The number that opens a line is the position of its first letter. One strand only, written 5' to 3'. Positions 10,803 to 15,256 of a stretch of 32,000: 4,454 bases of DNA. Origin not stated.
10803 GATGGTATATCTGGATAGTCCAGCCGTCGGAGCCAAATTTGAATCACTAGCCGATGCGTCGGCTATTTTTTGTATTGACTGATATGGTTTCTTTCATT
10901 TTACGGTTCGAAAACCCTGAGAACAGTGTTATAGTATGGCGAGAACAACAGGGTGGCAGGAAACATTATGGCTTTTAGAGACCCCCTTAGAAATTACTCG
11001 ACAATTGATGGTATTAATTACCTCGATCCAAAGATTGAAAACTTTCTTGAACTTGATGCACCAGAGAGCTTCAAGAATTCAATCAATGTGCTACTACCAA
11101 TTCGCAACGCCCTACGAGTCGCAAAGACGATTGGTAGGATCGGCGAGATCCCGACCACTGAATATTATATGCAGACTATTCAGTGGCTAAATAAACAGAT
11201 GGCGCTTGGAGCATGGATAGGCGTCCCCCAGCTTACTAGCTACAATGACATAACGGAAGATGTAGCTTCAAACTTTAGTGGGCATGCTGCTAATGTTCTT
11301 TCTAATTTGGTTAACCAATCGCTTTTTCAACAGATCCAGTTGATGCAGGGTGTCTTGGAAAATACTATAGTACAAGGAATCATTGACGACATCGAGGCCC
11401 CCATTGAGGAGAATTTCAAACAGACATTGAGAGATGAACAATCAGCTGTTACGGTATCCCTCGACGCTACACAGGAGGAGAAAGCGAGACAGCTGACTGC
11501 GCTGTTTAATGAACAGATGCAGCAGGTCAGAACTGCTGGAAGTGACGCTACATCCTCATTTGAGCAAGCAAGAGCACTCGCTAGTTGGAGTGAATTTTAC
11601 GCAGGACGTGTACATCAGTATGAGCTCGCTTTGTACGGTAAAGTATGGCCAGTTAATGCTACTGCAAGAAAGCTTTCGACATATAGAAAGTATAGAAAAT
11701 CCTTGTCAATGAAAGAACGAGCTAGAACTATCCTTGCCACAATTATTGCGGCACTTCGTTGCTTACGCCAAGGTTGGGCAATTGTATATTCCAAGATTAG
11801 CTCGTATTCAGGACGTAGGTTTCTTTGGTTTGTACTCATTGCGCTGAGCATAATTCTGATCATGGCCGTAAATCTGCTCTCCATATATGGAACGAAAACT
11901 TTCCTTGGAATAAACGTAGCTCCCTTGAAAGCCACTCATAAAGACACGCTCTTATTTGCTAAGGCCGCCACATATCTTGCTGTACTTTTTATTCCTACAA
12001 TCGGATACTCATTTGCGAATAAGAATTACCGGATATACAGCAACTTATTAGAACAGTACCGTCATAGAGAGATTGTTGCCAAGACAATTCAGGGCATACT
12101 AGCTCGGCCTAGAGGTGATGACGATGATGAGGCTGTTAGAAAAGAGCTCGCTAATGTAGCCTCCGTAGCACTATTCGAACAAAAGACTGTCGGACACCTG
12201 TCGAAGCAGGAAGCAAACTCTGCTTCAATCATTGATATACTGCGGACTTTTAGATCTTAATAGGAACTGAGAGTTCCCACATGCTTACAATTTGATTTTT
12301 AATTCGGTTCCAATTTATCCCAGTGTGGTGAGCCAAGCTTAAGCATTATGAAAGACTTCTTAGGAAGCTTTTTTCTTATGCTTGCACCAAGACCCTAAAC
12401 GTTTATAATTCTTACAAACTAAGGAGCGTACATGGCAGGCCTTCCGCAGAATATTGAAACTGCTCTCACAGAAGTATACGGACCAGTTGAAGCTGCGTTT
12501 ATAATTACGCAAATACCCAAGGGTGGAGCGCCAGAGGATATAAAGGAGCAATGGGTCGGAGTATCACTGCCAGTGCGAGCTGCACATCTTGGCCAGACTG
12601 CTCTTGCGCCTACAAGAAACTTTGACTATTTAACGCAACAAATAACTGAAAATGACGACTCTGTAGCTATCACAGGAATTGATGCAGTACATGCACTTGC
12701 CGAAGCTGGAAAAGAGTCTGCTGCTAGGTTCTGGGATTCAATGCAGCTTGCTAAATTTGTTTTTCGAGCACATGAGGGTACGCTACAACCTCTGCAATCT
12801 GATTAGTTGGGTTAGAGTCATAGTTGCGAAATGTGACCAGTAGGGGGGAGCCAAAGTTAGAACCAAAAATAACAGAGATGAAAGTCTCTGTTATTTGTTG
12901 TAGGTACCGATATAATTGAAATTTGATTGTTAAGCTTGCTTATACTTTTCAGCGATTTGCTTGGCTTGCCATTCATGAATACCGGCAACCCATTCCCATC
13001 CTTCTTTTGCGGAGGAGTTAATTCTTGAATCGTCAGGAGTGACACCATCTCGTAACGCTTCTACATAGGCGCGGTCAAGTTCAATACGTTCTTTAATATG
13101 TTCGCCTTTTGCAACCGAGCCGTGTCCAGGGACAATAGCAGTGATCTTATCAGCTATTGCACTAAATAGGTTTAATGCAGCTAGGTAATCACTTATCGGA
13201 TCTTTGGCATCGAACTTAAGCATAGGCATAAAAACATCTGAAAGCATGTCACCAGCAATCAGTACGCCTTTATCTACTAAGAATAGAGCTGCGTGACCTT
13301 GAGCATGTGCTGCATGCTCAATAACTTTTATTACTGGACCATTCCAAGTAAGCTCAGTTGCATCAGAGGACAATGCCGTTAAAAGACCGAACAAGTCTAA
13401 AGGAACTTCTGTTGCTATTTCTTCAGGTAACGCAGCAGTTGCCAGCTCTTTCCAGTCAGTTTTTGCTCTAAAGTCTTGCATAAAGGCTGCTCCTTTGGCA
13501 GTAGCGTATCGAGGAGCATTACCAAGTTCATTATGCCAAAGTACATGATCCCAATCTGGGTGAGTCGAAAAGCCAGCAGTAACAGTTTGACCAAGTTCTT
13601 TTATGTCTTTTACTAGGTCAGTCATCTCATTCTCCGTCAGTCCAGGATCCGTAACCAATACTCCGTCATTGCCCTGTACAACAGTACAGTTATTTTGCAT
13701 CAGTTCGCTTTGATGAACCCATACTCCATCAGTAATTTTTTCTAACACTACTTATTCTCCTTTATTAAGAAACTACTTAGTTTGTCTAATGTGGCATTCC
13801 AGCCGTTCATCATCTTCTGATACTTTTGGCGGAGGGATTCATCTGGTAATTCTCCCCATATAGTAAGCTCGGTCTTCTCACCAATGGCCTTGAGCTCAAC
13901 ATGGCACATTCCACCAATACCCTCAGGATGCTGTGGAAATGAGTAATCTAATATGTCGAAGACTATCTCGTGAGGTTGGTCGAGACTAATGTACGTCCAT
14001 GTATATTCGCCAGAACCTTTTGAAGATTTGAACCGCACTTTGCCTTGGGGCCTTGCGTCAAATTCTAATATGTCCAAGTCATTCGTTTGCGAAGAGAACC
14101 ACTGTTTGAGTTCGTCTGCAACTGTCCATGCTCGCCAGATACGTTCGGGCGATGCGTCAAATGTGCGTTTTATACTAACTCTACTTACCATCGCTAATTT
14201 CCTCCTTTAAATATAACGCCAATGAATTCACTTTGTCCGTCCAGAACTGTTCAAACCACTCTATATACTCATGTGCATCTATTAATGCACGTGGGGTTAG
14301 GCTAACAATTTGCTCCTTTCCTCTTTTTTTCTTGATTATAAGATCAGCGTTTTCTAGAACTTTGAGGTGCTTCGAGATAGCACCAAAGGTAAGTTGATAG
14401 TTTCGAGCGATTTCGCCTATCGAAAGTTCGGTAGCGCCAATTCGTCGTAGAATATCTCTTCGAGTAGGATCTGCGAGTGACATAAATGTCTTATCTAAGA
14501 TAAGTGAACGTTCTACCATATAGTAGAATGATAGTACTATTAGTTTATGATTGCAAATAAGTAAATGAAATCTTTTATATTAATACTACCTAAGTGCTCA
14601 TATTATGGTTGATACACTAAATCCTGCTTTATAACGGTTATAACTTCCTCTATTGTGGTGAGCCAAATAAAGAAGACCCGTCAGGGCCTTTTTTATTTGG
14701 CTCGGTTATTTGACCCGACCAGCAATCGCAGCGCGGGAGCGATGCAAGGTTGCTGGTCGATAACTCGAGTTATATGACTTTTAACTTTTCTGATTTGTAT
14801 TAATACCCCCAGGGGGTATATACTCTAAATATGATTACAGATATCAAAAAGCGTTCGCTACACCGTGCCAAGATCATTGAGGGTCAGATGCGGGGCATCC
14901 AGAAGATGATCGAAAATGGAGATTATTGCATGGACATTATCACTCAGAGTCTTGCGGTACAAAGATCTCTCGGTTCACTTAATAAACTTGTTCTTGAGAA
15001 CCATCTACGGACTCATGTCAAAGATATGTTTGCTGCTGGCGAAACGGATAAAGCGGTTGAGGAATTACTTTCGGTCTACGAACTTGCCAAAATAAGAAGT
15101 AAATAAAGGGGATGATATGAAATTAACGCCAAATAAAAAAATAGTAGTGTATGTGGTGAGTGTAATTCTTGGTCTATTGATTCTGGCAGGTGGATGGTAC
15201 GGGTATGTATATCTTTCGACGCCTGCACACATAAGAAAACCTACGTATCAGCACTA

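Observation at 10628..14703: Series of degenerate tRNA-3'-end copies, each followed by a terminator hairpin, partitions 10.6-14.7 kb into small cargo modules (tandem island accretion)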

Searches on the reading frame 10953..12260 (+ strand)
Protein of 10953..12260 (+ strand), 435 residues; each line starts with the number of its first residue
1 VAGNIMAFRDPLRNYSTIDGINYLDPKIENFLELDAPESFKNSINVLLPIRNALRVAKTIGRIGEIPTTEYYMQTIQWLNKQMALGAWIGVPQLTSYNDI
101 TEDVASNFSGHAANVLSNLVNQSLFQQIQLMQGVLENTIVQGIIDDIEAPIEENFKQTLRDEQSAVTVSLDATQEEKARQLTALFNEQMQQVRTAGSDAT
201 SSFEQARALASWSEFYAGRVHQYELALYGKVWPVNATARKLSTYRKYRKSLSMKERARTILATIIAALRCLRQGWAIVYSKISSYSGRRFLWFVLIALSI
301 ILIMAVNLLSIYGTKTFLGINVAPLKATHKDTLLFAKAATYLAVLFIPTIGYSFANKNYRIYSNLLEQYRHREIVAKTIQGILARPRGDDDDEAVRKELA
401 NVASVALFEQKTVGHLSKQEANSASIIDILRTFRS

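Call 8: search_protein_families(library=pfam, proteins=[window:10953-12260:+], max_evalue=0.01)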
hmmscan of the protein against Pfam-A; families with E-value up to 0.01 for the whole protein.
window:10953-12260:+ (435 aa): 0 families

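Call 68: find_homologous_proteins(query=window:10968-12260:+)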
Query window:10968-12260:+ (430 aa): 30 proteins with E <= 0.001 among 8000 candidates.
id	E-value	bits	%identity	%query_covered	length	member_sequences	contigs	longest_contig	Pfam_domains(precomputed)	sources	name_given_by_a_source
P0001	8.0e-278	939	100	100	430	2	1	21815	-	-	-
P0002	7.9e-158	544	57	100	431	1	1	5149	-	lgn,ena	-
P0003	2.2e-152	526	55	100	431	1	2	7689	-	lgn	-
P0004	5.7e-145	501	54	100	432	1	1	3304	-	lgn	-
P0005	1.2e-143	497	54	100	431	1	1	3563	-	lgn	-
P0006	7.3e-143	494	52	100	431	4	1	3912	-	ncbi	-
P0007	8.3e-143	494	54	100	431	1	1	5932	-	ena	-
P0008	1.9e-139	483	52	100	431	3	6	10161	-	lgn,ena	-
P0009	9.4e-139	481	54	100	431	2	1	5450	-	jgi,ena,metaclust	metaclust:\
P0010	8.7e-135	468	49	99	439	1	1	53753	-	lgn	-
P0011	3.5e-134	466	52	100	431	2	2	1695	-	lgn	-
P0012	3.7e-134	466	51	100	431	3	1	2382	-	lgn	-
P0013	7.4e-128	445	55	84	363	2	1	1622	-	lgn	-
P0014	4.8e-110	386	43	99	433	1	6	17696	-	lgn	-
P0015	1.6e-107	378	42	99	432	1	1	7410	-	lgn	-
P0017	4.5e-107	376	42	98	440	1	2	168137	-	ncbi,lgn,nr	ncbi:MAG TPA: hypothetical protein VLF40_04705 [Candidatus Saccharimonadales bacterium]|nr:hypotheti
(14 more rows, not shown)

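Call 69: find_encoding_contigs(protein=P0010, flank=10000, max_places=2)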
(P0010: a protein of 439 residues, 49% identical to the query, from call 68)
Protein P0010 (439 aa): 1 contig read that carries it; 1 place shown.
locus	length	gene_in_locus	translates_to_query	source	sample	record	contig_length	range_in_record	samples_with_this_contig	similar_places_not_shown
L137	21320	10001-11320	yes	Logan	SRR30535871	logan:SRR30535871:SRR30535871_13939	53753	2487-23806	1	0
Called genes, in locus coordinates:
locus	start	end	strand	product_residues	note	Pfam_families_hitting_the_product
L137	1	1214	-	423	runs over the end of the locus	PF04326:SLFN_AlbA_2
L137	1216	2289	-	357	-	PF00145:DNA_methylase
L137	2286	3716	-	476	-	PF11564:BpuJI_N, PF13020:NOV_C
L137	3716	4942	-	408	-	PF00376:MerR (weak), PF12728:HTH_17, PF13411:MerR_1 (weak), PF00145:DNA_methylase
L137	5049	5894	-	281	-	-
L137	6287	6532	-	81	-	PF05154:TM2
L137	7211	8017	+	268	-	-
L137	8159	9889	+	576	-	PF19614:DUF6119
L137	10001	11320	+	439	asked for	-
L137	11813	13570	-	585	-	PF03235:GmrSD_N, PF07510:GmrSD_C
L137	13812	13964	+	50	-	-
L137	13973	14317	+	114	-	-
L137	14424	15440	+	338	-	-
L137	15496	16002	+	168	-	PF00293:NUDIX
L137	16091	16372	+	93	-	PF14117:DUF4287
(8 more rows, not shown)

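Call 70: find_encoding_contigs(protein=P0017, flank=10000, max_places=2)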
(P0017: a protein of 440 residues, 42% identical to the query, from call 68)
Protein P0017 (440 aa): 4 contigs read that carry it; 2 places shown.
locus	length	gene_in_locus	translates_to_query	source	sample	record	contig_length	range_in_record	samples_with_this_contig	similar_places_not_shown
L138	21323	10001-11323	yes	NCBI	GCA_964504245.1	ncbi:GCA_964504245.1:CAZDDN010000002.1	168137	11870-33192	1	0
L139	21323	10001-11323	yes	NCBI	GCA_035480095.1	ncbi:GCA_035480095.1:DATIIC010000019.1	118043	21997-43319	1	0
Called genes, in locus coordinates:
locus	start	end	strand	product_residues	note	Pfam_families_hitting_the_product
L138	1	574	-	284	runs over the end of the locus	PF01040:UbiA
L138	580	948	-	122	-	PF03626:COX4_pro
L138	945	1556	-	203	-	PF00510:COX3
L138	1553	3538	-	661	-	PF00115:COX1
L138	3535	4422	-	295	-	PF00116:COX2 (weak), PF06481:COX_ARM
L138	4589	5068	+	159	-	-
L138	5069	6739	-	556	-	PF01565:FAD_binding_4, PF02913:FAD-oxidase_C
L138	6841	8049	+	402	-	PF07992:Pyr_redox_2, PF13738:Pyr_redox_3 (faint), PF13454:NAD_binding_9 (faint), PF00070:Pyr_redox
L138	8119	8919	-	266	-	PF01061:ABC2_membrane, PF12698:ABC2_membrane_3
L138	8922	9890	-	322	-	PF00005:ABC_tran, PF13304:AAA_21 (weak), PF13732:DrrA1-3_C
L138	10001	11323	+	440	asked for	-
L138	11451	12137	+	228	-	-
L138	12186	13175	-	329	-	PF00578:AhpC-TSA, PF08534:Redoxin, PF17991:Thioredoxin_10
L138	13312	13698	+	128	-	PF00856:SET (weak)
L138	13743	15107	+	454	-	PF00070:Pyr_redox (faint), PF00890:FAD_binding_2 (weak), PF01134:GIDA (weak), PF01266:DAO, PF01593:Amino_oxidase, PF07992:Pyr_redox_2 (weak), PF12831:FAD_oxidored, PF13450:NAD_binding_8, +1 more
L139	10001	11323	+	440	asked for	-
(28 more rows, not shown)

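Call 71: find_encoding_contigs(protein=P0008, flank=10000, max_places=3)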
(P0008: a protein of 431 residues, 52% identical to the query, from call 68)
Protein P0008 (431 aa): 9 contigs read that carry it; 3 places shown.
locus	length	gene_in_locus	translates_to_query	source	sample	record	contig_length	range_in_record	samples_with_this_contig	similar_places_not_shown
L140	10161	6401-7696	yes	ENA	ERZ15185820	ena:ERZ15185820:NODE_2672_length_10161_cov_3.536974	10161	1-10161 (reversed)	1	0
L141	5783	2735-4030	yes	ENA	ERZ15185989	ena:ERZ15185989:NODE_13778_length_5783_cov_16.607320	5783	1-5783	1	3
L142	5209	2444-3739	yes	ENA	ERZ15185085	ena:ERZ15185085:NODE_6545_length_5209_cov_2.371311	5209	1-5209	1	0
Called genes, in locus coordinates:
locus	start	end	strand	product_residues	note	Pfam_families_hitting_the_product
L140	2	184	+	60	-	?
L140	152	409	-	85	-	PF04226:Transgly_assoc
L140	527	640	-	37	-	-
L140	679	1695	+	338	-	PF13460:NAD_binding_10 (weak)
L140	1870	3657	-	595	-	PF00239:Resolvase, PF07508:Recombinase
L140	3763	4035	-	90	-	-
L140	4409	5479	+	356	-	PF01555:N6_N4_Mtase, PF18755:RAMA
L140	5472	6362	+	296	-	PF09520:HinfI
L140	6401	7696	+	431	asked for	-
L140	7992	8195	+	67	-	-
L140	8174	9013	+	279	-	PF00078:RVT_1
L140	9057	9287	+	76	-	-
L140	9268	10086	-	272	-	PF12762:DDE_Tnp_IS1595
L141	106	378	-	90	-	-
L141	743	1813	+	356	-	PF01555:N6_N4_Mtase, PF18755:RAMA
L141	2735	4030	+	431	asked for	-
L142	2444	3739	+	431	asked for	-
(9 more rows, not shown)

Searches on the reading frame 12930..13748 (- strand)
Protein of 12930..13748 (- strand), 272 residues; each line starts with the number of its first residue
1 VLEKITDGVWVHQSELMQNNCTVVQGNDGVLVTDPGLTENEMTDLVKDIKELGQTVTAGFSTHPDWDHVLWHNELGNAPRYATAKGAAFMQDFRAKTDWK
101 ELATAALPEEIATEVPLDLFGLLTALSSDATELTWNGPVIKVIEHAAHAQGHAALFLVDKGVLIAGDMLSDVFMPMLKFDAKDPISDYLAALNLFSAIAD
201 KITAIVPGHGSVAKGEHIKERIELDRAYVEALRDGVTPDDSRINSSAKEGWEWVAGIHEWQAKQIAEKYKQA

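Call 8: search_protein_families(library=pfam, proteins=[window:12930-13748:-], max_evalue=0.01)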
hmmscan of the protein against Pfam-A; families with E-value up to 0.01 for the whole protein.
window:12930-13748:- (272 aa): 1 family
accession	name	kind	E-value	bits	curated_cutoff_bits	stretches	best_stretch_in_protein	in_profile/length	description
PF00753.33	Lactamase_B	-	5.1e-17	62.9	22.7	1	17-209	4-196/196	Metallo-beta-lactamase superfamily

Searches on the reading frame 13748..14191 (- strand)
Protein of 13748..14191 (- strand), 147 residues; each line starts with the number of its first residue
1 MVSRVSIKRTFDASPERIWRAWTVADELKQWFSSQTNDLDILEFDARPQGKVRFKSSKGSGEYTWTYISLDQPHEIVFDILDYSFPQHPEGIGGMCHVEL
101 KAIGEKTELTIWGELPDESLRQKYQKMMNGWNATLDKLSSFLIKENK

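Call 8: search_protein_families(library=pfam, proteins=[window:13748-14191:-], max_evalue=0.01)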
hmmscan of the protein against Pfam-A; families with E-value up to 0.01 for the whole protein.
window:13748-14191:- (147 aa): 2 families
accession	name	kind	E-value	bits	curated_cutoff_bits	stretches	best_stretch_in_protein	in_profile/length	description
PF08327.17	AHSA1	-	9.3e-19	68.3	22.1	1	12-141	1-123/125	Activator of Hsp90 ATPase homolog 1-like protein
PF10604.15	Polyketide_cyc2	-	3.8e-06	27.7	27.4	1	4-115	3-108/142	Polyketide cyclase / dehydrase and lipid transport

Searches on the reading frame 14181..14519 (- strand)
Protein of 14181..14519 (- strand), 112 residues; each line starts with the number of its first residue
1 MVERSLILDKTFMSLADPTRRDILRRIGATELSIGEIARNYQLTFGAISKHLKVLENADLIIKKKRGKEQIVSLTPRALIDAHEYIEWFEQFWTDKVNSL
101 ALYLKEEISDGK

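Call 8: search_protein_families(library=pfam, proteins=[window:14181-14519:-], max_evalue=0.01)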
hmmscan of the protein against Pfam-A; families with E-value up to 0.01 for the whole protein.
window:14181-14519:- (112 aa): 9 families
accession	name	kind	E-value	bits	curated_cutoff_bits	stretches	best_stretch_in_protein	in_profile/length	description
PF12840.13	HTH_20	-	2.2e-09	37.6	27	1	15-61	1-48/51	Helix-turn-helix domain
PF01022.26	HTH_5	-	4.5e-09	36.5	22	1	17-63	1-47/47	Bacterial regulatory protein, arsR family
PF13601.12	HTH_34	-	9.5e-05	22.9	27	1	33-92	16-79/80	Winged helix DNA-binding domain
PF13463.12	HTH_27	-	0.00036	21.2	22.2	1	23-78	8-68/68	Winged helix DNA-binding domain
PF25212.1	HVO_A0114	-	0.00062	20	27.6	1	16-72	20-77/84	HVO_A0114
PF13412.12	HTH_24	-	0.00095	19.1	21.9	1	17-61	2-47/48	Winged helix-turn-helix DNA-binding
PF12802.13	MarR_2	-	0.0033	18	27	1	20-64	7-53/61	MarR family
PF14947.12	HTH_45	-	0.005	17.3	25.5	1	22-66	10-53/77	Winged helix-turn-helix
PF17782.7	DprA_WH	-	0.0051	17.3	22.9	1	17-56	11-50/61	DprA winged helix domain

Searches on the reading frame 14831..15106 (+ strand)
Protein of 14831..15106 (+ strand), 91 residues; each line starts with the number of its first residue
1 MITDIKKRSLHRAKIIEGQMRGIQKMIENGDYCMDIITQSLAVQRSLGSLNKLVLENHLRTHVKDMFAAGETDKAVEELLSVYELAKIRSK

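Call 8: search_protein_families(library=pfam, proteins=[window:14831-15106:+], max_evalue=0.01)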
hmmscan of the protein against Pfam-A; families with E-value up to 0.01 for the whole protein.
window:14831-15106:+ (91 aa): 1 family
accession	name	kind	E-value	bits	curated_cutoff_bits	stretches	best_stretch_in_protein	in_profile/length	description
PF02583.22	Trns_repr_metal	-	1.6e-23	83.3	22.8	1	6-82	2-75/78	Metal-sensitive transcriptional repressor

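Call 11: find_encoding_contigs(protein=window:14831-15106:+, flank=10000, max_places=10)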
Protein window:14831-15106:+ (91 aa): 1 contig read that carries it; 1 place shown.
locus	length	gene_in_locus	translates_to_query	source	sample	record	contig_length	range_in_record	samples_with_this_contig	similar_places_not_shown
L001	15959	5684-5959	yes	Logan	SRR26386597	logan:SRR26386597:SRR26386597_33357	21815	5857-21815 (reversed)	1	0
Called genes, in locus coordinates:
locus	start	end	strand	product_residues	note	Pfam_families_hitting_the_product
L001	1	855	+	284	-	?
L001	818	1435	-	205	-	-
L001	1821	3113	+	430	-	-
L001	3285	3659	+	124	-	-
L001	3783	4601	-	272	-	PF00753:Lactamase_B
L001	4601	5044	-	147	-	PF10604:Polyketide_cyc2 (weak), PF08327:AHSA1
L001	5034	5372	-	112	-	PF01022:HTH_5, PF12840:HTH_20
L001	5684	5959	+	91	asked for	PF02583:Trns_repr_metal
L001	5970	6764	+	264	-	-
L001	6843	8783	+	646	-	PF00122:E1-E2_ATPase, PF00702:Hydrolase, PF12710:HAD (weak), PF08282:Hydrolase_3 (weak)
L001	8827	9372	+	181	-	PF04343:DUF488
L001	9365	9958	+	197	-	PF03167:UDG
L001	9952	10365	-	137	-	-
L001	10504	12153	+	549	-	-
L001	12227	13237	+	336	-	PF04203:Sortase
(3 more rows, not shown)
